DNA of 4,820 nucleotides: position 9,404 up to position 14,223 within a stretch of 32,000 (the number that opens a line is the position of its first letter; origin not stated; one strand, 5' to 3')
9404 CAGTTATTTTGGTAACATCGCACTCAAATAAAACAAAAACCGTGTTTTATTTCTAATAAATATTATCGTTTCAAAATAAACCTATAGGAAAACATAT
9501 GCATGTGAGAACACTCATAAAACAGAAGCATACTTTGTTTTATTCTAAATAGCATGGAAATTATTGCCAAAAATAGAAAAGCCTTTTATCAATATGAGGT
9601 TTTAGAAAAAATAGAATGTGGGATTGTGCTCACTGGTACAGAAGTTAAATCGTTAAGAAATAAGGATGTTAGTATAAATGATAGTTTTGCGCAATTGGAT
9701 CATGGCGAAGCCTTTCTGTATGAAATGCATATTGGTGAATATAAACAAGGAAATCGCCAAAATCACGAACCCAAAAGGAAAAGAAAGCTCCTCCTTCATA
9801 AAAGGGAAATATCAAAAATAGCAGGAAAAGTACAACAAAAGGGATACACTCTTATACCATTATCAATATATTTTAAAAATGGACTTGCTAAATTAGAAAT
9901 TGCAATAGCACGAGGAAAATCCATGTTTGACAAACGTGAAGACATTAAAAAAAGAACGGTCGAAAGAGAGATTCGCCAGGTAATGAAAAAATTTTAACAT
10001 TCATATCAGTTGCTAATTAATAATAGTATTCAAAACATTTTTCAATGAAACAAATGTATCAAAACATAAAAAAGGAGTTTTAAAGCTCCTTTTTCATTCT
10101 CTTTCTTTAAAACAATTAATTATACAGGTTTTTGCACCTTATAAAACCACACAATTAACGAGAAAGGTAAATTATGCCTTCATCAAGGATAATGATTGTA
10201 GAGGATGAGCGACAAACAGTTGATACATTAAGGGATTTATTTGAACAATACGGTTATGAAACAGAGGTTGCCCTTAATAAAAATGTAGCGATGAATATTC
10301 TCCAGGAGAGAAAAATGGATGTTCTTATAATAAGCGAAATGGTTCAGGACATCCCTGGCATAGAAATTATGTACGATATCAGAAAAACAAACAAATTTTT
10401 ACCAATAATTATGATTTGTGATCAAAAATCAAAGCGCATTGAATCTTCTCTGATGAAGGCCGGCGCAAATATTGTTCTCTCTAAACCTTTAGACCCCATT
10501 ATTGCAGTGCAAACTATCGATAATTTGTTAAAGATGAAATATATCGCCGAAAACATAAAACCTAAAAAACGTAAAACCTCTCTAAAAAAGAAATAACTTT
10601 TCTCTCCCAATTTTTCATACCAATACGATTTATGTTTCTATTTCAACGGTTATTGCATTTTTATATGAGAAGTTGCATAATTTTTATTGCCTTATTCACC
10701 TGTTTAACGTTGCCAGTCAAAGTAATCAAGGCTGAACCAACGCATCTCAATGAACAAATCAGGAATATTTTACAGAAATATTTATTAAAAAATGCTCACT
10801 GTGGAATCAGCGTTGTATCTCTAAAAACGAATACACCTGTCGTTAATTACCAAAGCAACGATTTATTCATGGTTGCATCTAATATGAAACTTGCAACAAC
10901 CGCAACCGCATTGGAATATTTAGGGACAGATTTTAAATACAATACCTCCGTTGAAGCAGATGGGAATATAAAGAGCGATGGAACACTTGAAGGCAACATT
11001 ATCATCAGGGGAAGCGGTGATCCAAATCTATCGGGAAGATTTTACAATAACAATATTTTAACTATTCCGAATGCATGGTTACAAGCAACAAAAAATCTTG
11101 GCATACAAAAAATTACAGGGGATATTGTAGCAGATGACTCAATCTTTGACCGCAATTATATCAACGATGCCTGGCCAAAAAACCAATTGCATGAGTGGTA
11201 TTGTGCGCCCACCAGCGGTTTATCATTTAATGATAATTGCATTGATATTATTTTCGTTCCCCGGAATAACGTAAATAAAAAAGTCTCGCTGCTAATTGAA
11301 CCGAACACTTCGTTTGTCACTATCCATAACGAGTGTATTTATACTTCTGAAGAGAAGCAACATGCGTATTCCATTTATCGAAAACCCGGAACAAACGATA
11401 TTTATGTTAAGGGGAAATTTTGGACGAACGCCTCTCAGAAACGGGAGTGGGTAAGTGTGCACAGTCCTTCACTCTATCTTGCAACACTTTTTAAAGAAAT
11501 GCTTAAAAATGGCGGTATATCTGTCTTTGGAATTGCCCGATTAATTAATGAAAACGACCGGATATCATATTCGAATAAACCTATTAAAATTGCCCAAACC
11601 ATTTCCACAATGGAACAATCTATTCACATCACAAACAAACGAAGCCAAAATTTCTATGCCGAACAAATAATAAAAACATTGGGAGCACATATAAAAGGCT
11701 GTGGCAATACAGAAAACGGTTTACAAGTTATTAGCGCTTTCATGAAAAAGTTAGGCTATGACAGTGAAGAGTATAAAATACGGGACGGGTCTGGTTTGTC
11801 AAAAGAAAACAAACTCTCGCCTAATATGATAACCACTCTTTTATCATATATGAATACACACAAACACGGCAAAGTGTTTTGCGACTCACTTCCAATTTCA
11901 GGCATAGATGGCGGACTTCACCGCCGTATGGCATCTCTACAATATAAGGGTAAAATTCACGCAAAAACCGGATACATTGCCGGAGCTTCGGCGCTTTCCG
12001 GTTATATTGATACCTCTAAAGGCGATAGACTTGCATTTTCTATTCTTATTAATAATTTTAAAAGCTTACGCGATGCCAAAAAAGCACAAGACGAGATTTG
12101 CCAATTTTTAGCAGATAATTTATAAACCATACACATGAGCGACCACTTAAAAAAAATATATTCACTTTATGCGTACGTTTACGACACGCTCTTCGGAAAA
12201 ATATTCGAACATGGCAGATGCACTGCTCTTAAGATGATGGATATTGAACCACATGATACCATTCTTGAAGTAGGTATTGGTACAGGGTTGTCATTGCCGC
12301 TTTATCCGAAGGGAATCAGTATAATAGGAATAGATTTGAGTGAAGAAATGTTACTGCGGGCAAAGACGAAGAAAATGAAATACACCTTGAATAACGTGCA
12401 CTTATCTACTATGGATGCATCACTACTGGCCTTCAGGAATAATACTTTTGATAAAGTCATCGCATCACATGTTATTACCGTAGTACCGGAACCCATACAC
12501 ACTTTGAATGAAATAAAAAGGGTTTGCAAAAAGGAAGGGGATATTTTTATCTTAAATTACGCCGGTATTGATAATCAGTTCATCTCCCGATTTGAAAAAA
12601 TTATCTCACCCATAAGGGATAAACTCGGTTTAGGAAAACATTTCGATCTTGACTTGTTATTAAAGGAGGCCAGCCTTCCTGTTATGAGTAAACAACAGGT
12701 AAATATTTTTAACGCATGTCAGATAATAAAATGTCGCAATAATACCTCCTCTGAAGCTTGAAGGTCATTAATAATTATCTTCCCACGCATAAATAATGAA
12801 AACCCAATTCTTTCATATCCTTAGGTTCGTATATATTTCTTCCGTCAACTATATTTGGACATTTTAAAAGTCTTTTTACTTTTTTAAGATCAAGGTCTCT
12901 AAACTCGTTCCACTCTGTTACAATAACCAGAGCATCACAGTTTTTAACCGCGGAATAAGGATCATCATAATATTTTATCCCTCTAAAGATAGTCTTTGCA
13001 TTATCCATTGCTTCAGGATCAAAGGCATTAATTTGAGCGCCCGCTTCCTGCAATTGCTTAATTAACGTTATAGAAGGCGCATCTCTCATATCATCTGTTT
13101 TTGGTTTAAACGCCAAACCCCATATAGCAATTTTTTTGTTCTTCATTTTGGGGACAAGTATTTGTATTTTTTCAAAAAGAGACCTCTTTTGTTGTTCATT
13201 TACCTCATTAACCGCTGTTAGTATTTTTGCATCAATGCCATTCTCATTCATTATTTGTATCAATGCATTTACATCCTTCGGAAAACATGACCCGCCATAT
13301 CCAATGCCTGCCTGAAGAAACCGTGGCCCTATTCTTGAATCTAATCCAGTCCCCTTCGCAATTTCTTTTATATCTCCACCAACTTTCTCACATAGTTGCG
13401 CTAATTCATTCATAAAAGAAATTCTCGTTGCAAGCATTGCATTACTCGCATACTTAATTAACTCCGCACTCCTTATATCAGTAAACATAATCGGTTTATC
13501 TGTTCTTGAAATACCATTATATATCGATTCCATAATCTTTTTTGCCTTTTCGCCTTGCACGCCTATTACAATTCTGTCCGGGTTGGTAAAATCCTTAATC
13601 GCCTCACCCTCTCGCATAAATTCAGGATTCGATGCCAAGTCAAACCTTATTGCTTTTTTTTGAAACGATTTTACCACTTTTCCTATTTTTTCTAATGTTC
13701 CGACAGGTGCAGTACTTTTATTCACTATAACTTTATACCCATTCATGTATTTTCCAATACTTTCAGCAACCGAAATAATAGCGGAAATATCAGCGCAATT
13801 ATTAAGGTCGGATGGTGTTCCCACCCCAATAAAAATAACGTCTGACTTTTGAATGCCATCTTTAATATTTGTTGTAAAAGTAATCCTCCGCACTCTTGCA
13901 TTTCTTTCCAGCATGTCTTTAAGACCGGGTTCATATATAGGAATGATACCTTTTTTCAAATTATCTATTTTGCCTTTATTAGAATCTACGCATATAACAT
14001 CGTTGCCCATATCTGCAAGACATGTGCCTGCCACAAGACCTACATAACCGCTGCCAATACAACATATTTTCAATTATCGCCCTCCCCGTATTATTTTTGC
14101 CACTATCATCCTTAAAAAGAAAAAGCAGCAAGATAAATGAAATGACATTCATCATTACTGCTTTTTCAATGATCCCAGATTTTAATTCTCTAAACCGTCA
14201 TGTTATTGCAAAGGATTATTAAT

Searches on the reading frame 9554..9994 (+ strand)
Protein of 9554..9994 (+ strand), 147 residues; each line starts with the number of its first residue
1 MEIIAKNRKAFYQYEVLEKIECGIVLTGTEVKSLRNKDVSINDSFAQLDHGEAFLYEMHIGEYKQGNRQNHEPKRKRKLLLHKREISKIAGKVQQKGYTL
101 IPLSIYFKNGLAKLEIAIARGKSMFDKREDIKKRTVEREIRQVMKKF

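Call 53: search_protein_families(library=pfam, proteins=[window:9554-9994:+], max_evalue=0.001)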
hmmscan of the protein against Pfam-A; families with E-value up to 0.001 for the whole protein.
window:9554-9994:+ (147 aa): 1 family
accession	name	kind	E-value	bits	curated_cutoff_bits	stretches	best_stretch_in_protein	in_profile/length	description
PF01668.23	SmpB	-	2.1e-60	203.2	27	1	4-146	1-143/143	SmpB protein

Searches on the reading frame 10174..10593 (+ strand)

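Call 53: search_protein_families(library=pfam, proteins=[window:10174-10593:+], max_evalue=0.001)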
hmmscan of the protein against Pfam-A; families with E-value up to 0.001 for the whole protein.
window:10174-10593:+ (140 aa): 1 family
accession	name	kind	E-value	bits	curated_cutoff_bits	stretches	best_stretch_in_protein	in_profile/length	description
PF00072.30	Response_reg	-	4.9e-17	62.5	30.2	1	6-108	1-103/111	Response regulator receiver domain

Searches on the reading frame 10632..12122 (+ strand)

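Call 12: search_protein_families(library=pfam, proteins=[window:10632-12122:+], max_evalue=0.00001)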
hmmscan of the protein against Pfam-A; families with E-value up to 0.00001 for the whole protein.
window:10632-12122:+ (497 aa): 1 family
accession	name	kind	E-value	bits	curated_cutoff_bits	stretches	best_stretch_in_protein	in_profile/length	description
PF02113.21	Peptidase_S13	-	7.2e-90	302.3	22.8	1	39-494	1-442/444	D-Ala-D-Ala carboxypeptidase 3 (S13) family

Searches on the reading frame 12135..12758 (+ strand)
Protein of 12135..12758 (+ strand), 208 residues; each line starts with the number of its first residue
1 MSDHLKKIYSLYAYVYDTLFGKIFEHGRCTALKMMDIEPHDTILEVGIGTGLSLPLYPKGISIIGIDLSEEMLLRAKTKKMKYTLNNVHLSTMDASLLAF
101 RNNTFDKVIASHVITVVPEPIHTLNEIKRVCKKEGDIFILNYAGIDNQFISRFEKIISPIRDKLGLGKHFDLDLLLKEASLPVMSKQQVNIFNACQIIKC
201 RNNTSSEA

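Call 12: search_protein_families(library=pfam, proteins=[window:12135-12758:+], max_evalue=0.00001)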
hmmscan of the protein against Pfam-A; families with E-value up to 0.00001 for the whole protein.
window:12135-12758:+ (208 aa): 7 families
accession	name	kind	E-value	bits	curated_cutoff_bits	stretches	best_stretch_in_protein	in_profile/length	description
PF08241.18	Methyltransf_11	-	1.3e-17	64.7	21.2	1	44-139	1-95/95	Methyltransferase domain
PF13649.12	Methyltransf_25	-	9.5e-16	58.7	27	1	43-135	1-97/97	Methyltransferase domain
PF13847.12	Methyltransf_31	-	1.1e-14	54.8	27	1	38-148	2-117/145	Methyltransferase domain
PF13489.12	Methyltransf_23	-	7.8e-12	45.7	27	1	37-142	20-119/164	Methyltransferase domain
PF01209.24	Ubie_methyltran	-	2.3e-11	44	20.1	1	6-150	14-162/233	ubiE/COQ5 methyltransferase family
PF08242.18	Methyltransf_12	-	8.7e-11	42.9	30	1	44-136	1-97/98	Methyltransferase domain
PF07021.18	MetW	-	7.3e-07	29.4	21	1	37-133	11-104/193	Methionine biosynthesis protein MetW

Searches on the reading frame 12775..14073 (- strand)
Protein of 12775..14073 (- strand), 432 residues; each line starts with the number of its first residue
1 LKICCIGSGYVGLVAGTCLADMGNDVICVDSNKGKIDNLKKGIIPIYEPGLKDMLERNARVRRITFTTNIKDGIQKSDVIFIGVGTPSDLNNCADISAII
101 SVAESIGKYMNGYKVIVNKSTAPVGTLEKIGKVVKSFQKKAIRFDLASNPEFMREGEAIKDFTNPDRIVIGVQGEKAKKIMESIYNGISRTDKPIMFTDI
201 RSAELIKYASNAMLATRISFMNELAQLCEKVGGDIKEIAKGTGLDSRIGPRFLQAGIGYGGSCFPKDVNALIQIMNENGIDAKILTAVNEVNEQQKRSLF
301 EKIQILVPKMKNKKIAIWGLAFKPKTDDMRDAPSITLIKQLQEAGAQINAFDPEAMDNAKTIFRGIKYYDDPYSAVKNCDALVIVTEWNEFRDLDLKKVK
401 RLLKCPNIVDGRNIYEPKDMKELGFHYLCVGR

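Call 3: search_protein_families(library=pfam, proteins=[window:12775-14073:-], max_evalue=1)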
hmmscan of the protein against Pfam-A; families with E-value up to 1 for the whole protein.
window:12775-14073:- (432 aa): 16 families
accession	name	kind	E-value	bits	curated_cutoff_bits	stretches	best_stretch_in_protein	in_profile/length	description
PF03721.20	UDPG_MGDP_dh_N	-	1.2e-65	221.1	27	1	1-184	1-187/187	UDP-glucose/GDP-mannose dehydrogenase family, NAD binding domain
PF00984.24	UDPG_MGDP_dh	-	9.8e-39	131.8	25.4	1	201-293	1-93/94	UDP-glucose/GDP-mannose dehydrogenase family, central domain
PF03720.21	UDPG_MGDP_dh_C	-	3e-36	124.4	30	1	316-417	1-103/103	UDP-glucose/GDP-mannose dehydrogenase family, UDP binding domain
PF02558.23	ApbA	-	2.5e-06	27.6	22.2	1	3-115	1-105/150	Ketopantoate reductase PanE/ApbA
PF03446.21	NAD_binding_2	-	3.7e-05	24.2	21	1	2-135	1-108/161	NAD binding domain of 6-phosphogluconate dehydrogenase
PF02737.24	3HCDH_N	-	0.001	19.4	22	1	2-80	1-82/180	3-hydroxyacyl-CoA dehydrogenase, NAD binding domain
PF00107.32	ADH_zinc_N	-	0.0021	18.5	31.8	1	11-96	2-78/129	Zinc-binding dehydrogenase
PF01210.29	NAD_Gly3P_dh_N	-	0.0028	18.1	23.1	1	2-101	1-94/158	NAD-dependent glycerol-3-phosphate dehydrogenase N-terminus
PF00070.33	Pyr_redox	-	0.0038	18.2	22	1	2-32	1-31/82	Pyridine nucleotide-disulphide oxidoreductase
PF07992.20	Pyr_redox_2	-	0.0095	15.8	26.1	1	2-65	144-210/291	Pyridine nucleotide-disulphide oxidoreductase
PF01494.25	FAD_binding_3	-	0.015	15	22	1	2-40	3-41/349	FAD binding domain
PF02515.22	CoA_transf_3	-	0.035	13.7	23.3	1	2-34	5-37/366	CoA-transferase family III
PF01262.27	AlaDh_PNT_C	-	0.063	13.1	23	1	2-80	30-96/214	Alanine dehydrogenase/PNT, C-terminal domain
PF03610.21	EIIA-man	-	0.094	13.3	21.4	1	170-217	33-83/116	PTS system fructose IIA component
PF16458.10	Beta-prism_lec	-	0.099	13.3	25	1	73-150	34-111/131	Beta-prism lectin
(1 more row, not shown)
